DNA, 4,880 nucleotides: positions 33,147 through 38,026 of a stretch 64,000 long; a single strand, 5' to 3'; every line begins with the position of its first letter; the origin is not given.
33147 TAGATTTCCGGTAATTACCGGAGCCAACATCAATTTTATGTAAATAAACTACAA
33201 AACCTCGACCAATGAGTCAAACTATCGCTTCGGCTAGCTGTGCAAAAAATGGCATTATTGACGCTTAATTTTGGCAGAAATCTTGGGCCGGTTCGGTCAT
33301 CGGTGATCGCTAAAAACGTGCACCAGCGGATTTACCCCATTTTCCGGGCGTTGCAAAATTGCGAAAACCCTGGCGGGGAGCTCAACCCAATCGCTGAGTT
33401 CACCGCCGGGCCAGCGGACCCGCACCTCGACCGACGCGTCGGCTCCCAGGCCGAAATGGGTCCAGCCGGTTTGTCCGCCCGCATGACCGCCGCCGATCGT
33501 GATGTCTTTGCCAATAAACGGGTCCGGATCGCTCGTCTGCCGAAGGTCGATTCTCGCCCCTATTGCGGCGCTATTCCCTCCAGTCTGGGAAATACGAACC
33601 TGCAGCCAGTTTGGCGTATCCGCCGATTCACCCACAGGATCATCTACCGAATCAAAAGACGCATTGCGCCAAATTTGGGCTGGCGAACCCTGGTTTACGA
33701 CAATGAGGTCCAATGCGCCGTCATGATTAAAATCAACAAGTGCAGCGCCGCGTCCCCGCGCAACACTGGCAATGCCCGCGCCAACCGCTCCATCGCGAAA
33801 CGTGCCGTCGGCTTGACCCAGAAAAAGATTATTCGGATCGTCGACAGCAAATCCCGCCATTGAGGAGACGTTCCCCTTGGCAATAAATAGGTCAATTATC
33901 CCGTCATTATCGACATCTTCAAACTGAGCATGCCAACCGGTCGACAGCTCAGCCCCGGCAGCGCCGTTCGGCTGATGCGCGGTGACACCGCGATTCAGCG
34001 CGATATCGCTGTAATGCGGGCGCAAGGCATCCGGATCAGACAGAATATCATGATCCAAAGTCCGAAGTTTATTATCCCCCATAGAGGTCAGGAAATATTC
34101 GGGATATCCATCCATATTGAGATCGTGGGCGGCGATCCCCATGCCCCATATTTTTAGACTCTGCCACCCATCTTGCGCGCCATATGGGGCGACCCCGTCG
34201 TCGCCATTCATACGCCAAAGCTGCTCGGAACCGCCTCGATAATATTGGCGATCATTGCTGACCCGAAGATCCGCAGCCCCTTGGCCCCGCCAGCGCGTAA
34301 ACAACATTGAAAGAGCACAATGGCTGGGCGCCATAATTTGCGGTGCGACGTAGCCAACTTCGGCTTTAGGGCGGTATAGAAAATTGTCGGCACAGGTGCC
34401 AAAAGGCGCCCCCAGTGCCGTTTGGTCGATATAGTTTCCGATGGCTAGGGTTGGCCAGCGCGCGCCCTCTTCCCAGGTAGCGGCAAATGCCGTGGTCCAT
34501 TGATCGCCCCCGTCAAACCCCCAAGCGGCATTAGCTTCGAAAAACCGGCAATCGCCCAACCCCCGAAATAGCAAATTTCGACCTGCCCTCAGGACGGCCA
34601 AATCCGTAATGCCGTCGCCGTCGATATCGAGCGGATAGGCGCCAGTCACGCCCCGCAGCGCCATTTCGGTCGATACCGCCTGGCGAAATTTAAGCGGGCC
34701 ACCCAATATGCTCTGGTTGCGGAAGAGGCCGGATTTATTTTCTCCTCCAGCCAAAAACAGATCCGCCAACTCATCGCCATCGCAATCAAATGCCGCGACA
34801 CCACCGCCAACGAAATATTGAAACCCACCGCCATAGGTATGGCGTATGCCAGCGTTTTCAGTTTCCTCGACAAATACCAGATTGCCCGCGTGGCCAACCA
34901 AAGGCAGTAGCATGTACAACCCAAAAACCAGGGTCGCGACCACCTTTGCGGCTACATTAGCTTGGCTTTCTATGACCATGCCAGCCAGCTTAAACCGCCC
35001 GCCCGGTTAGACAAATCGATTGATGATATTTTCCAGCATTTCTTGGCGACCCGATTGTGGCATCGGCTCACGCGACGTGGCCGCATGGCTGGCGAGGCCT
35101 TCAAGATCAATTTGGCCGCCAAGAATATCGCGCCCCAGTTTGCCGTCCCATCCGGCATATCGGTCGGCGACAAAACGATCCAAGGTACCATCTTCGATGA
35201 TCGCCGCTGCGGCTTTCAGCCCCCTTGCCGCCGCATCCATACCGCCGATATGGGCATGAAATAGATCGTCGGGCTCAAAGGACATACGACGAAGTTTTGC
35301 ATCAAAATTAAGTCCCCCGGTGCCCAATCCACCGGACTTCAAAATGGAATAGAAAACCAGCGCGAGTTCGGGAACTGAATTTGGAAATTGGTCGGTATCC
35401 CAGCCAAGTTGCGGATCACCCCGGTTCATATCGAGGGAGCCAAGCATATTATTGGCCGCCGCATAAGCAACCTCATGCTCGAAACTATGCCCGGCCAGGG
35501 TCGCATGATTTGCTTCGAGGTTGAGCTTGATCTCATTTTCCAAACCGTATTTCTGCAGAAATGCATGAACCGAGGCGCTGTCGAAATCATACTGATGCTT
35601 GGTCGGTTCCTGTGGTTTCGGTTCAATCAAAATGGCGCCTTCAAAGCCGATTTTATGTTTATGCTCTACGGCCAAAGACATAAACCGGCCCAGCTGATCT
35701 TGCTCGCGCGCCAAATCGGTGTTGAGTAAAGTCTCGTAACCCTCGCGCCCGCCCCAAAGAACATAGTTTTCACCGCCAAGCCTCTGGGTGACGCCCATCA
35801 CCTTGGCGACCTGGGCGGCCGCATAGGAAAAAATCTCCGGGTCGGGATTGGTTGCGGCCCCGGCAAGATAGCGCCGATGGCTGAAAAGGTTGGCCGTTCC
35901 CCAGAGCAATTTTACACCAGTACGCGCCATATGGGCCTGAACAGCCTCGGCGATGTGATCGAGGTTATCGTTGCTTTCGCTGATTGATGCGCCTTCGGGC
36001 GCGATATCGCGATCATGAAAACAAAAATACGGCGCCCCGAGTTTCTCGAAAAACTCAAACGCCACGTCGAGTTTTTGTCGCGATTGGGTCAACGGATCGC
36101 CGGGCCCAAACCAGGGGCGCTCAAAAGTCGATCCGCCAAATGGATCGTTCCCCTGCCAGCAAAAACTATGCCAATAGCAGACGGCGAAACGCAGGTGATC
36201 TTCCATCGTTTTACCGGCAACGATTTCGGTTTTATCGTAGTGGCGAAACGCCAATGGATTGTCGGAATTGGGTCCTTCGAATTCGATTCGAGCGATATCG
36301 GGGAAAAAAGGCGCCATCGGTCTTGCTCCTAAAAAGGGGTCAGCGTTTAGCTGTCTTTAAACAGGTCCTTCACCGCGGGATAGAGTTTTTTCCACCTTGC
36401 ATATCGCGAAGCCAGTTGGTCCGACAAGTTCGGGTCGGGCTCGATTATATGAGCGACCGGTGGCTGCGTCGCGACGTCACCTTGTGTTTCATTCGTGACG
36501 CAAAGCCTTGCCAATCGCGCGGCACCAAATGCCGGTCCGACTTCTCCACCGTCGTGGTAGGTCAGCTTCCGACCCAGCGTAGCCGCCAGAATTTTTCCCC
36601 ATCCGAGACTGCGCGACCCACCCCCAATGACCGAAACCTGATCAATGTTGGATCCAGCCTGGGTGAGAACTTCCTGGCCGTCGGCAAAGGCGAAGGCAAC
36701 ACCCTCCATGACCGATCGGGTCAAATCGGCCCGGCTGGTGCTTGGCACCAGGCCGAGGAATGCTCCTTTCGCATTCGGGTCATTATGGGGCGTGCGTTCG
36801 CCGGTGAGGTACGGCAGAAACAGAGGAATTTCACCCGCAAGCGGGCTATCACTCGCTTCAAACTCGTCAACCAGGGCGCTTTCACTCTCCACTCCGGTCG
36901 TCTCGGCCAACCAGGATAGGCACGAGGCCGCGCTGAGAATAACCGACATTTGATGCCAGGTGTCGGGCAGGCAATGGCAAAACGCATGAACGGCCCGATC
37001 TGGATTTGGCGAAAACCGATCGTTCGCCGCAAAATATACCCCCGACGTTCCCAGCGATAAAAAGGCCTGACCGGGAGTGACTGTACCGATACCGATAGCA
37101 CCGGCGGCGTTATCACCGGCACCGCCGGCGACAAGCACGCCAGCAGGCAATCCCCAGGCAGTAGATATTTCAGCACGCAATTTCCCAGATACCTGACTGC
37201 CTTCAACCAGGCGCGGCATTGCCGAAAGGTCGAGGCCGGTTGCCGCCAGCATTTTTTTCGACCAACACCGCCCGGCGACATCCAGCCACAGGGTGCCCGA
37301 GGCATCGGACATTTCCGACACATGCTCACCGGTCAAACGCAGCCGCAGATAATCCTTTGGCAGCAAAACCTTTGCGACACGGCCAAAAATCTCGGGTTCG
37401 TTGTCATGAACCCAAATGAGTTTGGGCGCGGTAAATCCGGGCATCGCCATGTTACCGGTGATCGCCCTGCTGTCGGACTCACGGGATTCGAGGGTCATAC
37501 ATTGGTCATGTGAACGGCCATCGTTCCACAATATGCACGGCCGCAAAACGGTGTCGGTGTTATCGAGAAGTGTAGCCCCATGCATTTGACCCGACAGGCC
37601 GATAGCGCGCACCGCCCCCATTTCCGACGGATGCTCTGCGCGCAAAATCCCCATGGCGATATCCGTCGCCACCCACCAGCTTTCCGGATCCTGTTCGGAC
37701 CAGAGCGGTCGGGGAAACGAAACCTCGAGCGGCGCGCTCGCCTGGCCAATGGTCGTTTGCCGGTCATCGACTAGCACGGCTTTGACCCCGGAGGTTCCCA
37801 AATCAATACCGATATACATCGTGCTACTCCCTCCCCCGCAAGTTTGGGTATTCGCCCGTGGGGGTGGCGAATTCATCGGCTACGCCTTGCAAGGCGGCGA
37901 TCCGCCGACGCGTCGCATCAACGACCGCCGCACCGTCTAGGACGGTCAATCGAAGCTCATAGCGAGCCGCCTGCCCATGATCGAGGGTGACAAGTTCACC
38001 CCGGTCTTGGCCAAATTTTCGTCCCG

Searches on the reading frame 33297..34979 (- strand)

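Call 25: search_protein_families(library=ncbifam, proteins=[window:33297-34979:-], max_evalue=1e-20)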
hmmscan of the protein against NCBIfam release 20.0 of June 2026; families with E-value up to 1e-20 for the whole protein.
window:33297-34979:- (560 aa): 0 families

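Call 58: search_protein_families(library=pfam, proteins=[window:33297-34979:-], max_evalue=0.01)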
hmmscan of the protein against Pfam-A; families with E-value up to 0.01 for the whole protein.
window:33297-34979:- (560 aa): 3 families
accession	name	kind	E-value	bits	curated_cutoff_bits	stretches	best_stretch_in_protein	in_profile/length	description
PF13517.12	FG-GAP_3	-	1.3e-19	70.9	26.9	3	355-427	1-61/61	FG-GAP-like repeat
PF07593.17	UnbV_ASPIC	-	1.7e-08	34.7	23.4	1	472-536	1-63/68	ASPIC and UnbV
PF01839.29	FG-GAP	-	9.2e-07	29.1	22.1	0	409-432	2-25/37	FG-GAP repeat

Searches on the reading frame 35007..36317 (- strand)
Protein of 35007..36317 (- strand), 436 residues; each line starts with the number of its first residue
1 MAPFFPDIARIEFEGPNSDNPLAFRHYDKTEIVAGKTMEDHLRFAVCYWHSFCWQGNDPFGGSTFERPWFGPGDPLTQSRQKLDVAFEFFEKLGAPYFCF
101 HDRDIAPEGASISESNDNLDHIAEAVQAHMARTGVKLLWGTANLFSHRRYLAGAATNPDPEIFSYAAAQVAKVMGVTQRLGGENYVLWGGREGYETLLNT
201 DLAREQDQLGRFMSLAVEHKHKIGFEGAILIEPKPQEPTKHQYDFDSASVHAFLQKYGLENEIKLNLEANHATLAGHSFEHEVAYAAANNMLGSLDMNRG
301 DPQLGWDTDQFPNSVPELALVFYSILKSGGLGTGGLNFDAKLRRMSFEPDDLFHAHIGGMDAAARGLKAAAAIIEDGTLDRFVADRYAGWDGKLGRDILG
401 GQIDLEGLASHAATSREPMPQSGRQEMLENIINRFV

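Call 25: search_protein_families(library=ncbifam, proteins=[window:35007-36317:-], max_evalue=1e-20)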
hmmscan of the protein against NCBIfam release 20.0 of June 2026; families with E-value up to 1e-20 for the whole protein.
window:35007-36317:- (436 aa): 4 families
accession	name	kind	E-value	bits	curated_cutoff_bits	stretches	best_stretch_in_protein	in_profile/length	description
NF003998.0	PRK05474.1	subfamily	1e-218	726.5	459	1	3-436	3-437/439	xylose isomerase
TIGR02630.1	xylose_isom_A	equivalog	4e-210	698.2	533.25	1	4-436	1-435/435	xylose isomerase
NF009115.0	PRK12465.1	subfamily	1.2e-164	548.3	888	1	4-435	12-442/445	xylose isomerase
TIGR02631.1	xylA_Arthro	equivalog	1.7e-34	119.5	447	1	43-345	8-291/382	xylose isomerase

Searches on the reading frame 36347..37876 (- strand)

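Call 25: search_protein_families(library=ncbifam, proteins=[window:36347-37876:-], max_evalue=1e-20)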
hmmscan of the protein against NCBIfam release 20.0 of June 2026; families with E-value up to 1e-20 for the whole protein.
window:36347-37876:- (509 aa): 8 families
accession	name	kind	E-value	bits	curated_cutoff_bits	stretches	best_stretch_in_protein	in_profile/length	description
NF011601.0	PRK15027.1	equivalog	4e-176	586.1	912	1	20-505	1-482/484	xylulokinase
TIGR01312.1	XylB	equivalog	3.6e-170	566.6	380.25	1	22-499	1-480/481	xylulokinase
TIGR01311.1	glycerol_kin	equivalog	7.5e-46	156.5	590.35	1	22-497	4-488/496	glycerol kinase GlpK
TIGR01314.1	gntK_FGGY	equivalog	7.9e-45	153.3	648.55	1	22-445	3-436/505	gluconokinase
NF000756.0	PRK00047.1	subfamily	3.9e-35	121.1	498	1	22-498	8-490/502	glycerol kinase GlpK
NF008187.0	PRK10939.1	equivalog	4.3e-28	98.2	528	1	21-505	6-506/521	autoinducer-2 kinase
TIGR02628.1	fuculo_kin_coli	equivalog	5.9e-26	91.4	470.9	1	98-454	80-436/465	L-fuculokinase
NF003154.0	PRK04123.1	equivalog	3.8e-21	75.4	428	0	116-499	122-534/554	ribulokinase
